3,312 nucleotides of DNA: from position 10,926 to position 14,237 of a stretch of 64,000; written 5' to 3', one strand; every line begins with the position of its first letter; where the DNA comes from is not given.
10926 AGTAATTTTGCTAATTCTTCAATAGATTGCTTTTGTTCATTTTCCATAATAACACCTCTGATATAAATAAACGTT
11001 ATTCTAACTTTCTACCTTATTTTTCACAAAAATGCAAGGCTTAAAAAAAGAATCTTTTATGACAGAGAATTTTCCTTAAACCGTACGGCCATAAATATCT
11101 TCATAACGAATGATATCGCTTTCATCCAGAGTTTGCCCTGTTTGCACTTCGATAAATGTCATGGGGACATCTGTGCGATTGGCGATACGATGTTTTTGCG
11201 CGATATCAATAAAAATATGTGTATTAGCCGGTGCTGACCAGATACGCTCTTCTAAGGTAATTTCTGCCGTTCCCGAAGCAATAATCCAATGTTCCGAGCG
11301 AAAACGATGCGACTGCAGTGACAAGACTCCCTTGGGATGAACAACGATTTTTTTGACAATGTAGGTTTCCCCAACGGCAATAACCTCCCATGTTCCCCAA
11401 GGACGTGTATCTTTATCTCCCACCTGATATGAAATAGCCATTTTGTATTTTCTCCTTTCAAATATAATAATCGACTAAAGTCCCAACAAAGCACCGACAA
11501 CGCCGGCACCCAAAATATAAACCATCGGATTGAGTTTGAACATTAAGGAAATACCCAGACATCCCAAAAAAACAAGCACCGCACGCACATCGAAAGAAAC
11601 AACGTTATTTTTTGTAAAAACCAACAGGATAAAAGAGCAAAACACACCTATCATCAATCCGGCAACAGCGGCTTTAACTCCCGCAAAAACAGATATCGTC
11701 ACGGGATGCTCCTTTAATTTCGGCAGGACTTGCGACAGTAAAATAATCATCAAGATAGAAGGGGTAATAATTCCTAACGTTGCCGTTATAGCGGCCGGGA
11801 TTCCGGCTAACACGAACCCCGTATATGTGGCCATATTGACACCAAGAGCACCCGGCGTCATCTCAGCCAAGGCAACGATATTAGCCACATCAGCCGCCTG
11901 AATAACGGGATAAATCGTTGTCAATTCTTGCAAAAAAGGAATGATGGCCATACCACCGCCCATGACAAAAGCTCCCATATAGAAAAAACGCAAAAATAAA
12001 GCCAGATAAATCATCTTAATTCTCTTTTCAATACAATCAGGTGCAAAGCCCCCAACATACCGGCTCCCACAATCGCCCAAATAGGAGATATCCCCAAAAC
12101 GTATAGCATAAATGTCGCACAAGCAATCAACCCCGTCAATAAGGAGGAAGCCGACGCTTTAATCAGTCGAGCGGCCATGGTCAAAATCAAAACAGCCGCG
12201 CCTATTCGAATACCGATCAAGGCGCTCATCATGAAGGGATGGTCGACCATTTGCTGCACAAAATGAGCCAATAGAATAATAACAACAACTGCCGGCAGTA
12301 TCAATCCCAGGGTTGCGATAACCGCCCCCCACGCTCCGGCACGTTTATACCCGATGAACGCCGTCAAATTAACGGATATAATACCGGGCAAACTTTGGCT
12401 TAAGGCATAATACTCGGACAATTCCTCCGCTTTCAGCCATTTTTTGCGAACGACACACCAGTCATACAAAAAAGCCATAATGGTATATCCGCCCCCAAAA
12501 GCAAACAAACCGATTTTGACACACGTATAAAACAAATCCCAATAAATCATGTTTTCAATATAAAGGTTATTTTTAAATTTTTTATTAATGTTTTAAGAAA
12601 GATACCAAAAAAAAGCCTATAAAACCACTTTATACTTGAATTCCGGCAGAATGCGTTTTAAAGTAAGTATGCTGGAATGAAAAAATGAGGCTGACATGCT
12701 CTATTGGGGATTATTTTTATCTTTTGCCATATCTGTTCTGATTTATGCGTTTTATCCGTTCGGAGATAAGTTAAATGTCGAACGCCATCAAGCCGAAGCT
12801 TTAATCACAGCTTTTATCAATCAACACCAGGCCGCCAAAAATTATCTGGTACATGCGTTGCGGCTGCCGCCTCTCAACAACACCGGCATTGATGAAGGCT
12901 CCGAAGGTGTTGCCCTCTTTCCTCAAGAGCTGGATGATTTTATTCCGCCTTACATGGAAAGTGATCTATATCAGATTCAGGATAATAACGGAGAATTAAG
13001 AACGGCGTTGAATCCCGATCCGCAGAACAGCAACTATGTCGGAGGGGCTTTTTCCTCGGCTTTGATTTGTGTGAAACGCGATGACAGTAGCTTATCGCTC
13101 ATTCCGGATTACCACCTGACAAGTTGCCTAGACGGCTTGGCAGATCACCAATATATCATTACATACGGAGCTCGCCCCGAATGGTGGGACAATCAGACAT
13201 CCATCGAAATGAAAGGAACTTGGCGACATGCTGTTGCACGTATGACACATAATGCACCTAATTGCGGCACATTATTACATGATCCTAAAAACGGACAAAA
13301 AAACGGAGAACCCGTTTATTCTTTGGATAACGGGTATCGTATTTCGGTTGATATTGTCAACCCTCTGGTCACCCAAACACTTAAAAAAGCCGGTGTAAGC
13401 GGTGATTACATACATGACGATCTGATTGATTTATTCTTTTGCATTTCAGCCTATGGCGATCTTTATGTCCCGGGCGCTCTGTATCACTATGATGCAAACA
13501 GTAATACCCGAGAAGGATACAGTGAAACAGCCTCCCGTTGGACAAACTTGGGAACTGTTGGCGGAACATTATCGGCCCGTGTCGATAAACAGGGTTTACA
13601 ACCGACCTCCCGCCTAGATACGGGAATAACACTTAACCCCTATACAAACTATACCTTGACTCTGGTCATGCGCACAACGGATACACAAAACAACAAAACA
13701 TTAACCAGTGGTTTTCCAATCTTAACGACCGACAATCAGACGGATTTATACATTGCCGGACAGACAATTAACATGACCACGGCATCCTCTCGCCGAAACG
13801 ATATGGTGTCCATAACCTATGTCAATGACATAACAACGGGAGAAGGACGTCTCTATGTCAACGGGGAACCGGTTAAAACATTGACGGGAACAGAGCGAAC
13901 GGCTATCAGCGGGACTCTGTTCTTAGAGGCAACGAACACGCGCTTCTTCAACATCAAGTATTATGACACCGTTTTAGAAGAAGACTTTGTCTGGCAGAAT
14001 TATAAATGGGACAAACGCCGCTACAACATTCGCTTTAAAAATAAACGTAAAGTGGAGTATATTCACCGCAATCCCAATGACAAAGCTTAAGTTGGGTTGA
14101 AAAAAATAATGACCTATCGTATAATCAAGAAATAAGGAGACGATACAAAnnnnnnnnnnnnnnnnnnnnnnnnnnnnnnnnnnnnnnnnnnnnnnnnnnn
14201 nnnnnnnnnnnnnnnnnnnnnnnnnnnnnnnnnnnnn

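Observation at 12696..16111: Orphan operon of two giant pilin-like proteins carrying a lectin-like domain, with no pilus machinery nearby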

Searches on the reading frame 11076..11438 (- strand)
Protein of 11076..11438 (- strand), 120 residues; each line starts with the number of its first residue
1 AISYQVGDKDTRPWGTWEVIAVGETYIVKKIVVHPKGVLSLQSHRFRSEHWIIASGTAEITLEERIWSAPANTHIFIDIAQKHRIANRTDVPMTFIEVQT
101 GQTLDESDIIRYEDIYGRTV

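Call 19: search_protein_families(library=pfam, proteins=[window:11076-11438:-], max_evalue=0.001)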
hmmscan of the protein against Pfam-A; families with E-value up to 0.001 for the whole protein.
window:11076-11438:- (120 aa): 2 families
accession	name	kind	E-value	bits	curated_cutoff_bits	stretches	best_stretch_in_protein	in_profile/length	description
PF01050.24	MannoseP_isomer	-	9.1e-33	113.3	23.6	1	8-114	10-116/116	Mannose-6-phosphate isomerase C-terminal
PF07883.17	Cupin_2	-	1.1e-05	25.5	27.2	1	32-98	4-69/70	Cupin domain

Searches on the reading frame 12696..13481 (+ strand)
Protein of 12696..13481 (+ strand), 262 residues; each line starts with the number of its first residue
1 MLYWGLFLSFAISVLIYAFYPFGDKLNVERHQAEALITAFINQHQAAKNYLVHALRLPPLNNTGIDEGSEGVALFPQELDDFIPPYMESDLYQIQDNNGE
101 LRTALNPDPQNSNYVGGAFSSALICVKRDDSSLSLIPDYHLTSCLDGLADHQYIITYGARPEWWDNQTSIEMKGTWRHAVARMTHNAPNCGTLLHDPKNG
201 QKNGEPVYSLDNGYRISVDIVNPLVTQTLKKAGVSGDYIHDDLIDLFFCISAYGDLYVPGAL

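Call 63: search_protein_representatives(alignment_id=A5)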
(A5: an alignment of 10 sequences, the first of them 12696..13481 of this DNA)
Query: 10 sequences, 232 profile positions. Proteins with E-value up to 0.001 (for the whole library): 364; up to 1e-10: 222; up to 1e-30: 68. The best 150 are listed.
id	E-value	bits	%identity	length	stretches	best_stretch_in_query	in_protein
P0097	2.3e-83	295.7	-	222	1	1-230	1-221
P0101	2.8e-82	292.1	-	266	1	1-232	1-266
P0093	4.8e-74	265.2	-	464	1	1-230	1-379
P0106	1.8e-67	243.7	-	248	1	1-230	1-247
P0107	2.5e-63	230.2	-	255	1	1-230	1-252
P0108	2.2e-58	213.9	-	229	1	1-230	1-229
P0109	1.9e-55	204.3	-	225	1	1-230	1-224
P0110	4.4e-55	203.2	-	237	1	1-228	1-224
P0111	3.1e-53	197.1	-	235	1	1-230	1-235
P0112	1.4e-51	191.7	-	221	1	1-229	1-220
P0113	3.0e-50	187.4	-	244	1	1-232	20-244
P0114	4.5e-50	186.8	-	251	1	1-225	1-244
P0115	7.7e-50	186.0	-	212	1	1-229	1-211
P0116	1.5e-49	185.0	-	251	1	1-231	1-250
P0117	9.6e-49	182.4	-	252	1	1-230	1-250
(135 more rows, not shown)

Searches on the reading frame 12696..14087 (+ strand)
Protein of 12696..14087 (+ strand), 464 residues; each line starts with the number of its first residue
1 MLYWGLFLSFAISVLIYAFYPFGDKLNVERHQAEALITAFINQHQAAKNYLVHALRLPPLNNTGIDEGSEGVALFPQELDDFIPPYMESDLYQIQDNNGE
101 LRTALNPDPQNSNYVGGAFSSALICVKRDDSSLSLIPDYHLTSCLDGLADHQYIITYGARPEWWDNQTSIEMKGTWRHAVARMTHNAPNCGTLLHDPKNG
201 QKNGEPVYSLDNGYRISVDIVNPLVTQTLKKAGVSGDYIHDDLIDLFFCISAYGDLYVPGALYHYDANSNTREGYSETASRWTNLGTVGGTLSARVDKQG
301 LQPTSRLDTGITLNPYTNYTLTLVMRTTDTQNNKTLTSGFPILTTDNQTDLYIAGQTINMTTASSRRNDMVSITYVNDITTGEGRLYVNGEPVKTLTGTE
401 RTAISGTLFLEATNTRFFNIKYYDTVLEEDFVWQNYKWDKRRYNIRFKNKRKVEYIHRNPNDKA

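Call 3: search_protein_families(library=pfam, proteins=[window:12696-14087:+], max_evalue=1)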
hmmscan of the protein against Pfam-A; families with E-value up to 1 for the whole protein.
window:12696-14087:+ (464 aa): 1 family
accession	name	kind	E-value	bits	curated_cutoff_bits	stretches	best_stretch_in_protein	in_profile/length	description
PF13385.13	Laminin_G_3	-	0.0064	17.1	27.6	1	324-406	24-117/151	Concanavalin A-like lectin/glucanases superfamily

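Call 4: search_protein_families(library=ncbifam, proteins=[window:12696-14087:+], max_evalue=1)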
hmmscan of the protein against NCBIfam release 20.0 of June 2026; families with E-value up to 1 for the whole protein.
window:12696-14087:+ (464 aa): 0 families

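Call 7: find_homologous_proteins(query=window:12696-14087:+)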
Query window:12696-14087:+ (464 aa): 2 proteins with E <= 0.001 among 8000 candidates.
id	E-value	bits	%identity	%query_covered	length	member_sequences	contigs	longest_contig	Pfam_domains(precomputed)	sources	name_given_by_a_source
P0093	0.0e+0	1072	99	100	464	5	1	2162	-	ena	-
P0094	1.7e-255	866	80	100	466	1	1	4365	-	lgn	-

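Call 31: find_homologous_proteins(query=A3, max_evalue=0.001)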
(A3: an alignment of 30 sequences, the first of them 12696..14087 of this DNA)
Query A3 (30 sequences) (464 aa, profile of the alignment): 13 proteins with E <= 0.001 among 8000 candidates.
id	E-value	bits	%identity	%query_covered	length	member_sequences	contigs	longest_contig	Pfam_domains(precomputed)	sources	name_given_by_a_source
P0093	8.6e-111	389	99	100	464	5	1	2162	-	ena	-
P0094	3.2e-99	351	80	100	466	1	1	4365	-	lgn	-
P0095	3.0e-45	173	25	35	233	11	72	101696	-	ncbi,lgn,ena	-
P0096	3.2e-28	117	24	36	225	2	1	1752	-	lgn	-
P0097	1.1e-22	99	21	45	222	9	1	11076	-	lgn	-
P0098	1.2e-18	86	34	11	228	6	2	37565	-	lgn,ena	-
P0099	2.4e-17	81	44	3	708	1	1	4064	PF07953.21,PF00354.25,PF13385.14,PF02973.23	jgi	jgi:hypothetical protein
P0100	2.1e-16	78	23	39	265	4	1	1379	-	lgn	-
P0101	3.0e-16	78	31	11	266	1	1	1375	-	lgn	-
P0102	9.9e-14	69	31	11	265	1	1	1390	-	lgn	-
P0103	1.5e-8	52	25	13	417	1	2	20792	PF13385.14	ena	-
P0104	2.5e-6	45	71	2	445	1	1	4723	PF22925.4,PF13385.14,PF02973.23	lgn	-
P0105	5.0e-5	41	-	-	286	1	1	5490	-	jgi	jgi:hypothetical protein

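Call 39: predict_structure(alignment_id=A4)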
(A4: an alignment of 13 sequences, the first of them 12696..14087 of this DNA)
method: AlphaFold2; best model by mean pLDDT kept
length: 464 residues; sequences in the alignment: 13
mean_pLDDT: 37.2   pTM: 0.34
mean pLDDT of the five models: 37.2, 35.2, 34.5, 32.5, 30.3
residues with pLDDT >= 90: 0; 70-90: 8; 50-70: 79; < 50: 377
segments of 3 or more residues with pLDDT < 50: 19-32, 57-72, 90-119, 126-129, 131-141, 158-175, 185-464
pLDDT, mean of each block of 10 residues (from residue 1): 71 57 35 54 61 50 31 54 54 42 36 37 51 40 52 51 35 43 45 34 33 28 33 31 34 25 24 24 23 30 25 29 35 32 31 25 24 26 36 39 25 26 33 43 36 30 31
secondary structure, 60 per line:
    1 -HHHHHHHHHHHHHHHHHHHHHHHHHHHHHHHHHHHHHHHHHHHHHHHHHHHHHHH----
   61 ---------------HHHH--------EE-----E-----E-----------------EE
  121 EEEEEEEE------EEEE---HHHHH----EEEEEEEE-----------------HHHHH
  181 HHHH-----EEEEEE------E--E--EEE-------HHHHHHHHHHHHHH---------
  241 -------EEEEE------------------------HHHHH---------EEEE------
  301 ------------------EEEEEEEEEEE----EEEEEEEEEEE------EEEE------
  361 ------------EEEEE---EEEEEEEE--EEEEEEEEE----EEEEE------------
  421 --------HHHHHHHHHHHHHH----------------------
elements in order: H2-56 H76-79 E119-128 E135-138 H142-146 E151-158 H176-184 E190-195 E208-210 H218-231 E248-252 H277-281 E291-294 E319-329 E334-344 E351-354 E373-377 E381-388 E391-399 E404-408 H429-442

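Call 41: search_protein_families(library=pfam, alignment_id=A3, max_evalue=0.01)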
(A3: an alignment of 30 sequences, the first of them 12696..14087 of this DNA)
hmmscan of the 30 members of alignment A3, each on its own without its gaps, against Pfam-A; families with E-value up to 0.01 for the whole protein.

A. member 1, window:12696-14087:+ (464 aa): 1 family
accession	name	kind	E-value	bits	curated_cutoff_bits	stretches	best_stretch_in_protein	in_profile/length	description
PF13385.13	Laminin_G_3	-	0.0064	17.1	27.6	1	324-406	24-117/151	Concanavalin A-like lectin/glucanases superfamily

B. families by the number of members that match (of 30 scanned): 3 families
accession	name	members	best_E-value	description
PF13385.13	Laminin_G_3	8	5.9e-13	Concanavalin A-like lectin/glucanases superfamily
PF11004.14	Kdo_hydroxy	1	0.0036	3-deoxy-D-manno-oct-2-ulosonic acid (Kdo) hydroxylase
PF02210.31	Laminin_G_2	1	0.0037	Laminin G domain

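Call 42: search_solved_structures(query=A3, max_evalue=10, show_alignments=2)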
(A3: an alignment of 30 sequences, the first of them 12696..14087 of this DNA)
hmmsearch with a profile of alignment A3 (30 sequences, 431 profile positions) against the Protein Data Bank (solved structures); distinct sequences matched with E-value up to 10: 27.
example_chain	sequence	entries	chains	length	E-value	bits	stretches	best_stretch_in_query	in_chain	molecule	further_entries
6hox_A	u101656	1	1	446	8.6e-08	34.9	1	259-416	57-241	Binding domain (Hc) of Paraclostridial Mosquitocidal Protein 1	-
4qvs_A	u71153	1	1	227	1.4e-07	34.2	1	257-415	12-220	S-layer domain-containing protein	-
7ce2_A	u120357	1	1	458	0.00054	22.4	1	277-416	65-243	Tetanus toxin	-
1diw_A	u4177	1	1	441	0.00059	22.2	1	277-416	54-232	TETANUS TOXIN HC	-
1dll_A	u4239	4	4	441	0.0006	22.2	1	277-416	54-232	TETANUS TOXIN | Tetanus toxin (Tentoxylysin)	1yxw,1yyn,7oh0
3hmy_A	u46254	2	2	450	0.00066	22.1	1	277-416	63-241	Tetanus toxin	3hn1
7by4_A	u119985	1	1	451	0.00066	22.1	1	277-416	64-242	Tetanus toxin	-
1dfq_A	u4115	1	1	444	0.00068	22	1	277-416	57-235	TETANUS TOXIN HC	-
1a8d_A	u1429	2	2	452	0.00072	22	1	277-416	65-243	TETANUS NEUROTOXIN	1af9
1d0h_A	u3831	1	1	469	0.00077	21.9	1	277-416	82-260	PROTEIN (TETANUS TOXIN HC)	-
9fyq_C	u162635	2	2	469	0.0008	21.8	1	277-416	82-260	Tetanus toxin heavy chain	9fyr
1fv2_A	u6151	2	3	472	0.00085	21.7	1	277-416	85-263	TETANUS TOXIN HEAVY CHAIN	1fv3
4c1w_A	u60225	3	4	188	0.002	20.5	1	287-413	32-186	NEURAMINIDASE | SIALIDASE A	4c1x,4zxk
6er2_A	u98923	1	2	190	0.028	16.7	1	288-411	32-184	BNR/Asp-box repeat protein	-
6er3_A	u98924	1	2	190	0.028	16.7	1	288-411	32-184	BNR/Asp-box repeat protein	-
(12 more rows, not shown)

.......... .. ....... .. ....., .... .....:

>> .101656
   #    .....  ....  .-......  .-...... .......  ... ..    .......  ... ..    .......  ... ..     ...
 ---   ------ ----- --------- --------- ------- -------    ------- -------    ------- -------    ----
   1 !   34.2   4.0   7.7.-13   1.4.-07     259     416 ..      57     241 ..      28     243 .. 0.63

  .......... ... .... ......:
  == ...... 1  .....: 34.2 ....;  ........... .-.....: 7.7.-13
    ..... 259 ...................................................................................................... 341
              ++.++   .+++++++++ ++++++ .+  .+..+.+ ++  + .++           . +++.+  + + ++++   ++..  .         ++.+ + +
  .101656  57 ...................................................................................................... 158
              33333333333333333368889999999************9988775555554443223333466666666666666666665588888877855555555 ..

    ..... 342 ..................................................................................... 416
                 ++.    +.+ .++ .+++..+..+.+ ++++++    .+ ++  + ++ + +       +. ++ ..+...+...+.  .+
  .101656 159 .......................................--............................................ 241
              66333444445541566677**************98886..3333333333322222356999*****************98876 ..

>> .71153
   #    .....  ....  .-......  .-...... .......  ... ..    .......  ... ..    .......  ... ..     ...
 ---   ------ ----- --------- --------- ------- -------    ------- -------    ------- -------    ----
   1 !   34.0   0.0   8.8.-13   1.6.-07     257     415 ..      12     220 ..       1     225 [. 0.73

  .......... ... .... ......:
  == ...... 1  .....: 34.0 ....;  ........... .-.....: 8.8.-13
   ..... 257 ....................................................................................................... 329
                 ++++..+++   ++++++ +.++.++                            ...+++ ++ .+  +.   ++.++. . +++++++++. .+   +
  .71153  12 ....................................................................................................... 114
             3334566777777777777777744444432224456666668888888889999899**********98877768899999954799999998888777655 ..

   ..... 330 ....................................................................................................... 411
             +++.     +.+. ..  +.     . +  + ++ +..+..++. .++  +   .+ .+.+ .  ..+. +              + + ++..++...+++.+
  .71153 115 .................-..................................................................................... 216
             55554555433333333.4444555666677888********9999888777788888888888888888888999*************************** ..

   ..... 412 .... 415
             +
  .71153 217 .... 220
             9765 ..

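Call 55: find_encoding_contigs(protein=P0094, flank=10000, max_places=3)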
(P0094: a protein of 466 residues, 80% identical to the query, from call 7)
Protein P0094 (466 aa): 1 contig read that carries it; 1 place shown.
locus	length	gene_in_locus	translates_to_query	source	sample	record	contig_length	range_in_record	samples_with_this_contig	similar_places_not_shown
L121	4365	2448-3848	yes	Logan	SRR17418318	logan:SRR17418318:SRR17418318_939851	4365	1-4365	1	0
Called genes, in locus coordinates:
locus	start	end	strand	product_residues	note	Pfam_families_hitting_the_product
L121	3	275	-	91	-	?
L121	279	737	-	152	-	PF00364:Biotin_lipoyl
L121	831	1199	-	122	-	PF01050:MannoseP_isomer, PF07883:Cupin_2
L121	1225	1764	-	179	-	PF02417:Chromate_transp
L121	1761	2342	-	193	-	PF02417:Chromate_transp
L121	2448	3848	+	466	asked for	-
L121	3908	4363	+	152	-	?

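Call 67: search_protein_families(library=pfam, alignment_id=A6, max_evalue=0.01)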
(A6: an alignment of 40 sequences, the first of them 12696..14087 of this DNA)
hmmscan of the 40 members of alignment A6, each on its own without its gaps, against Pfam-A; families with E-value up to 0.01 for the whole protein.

A. member 1, window:12696-14087:+ (464 aa): 1 family
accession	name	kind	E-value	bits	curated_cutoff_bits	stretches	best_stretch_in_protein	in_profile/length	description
PF13385.13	Laminin_G_3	-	0.0064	17.1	27.6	1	324-406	24-117/151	Concanavalin A-like lectin/glucanases superfamily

B. families by the number of members that match (of 40 scanned): 3 families
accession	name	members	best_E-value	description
PF13385.13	Laminin_G_3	3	5.9e-13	Concanavalin A-like lectin/glucanases superfamily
PF05239.21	PRC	1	0.0018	PRC-barrel domain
PF01185.23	Hydrophobin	1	0.0046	Fungal hydrophobin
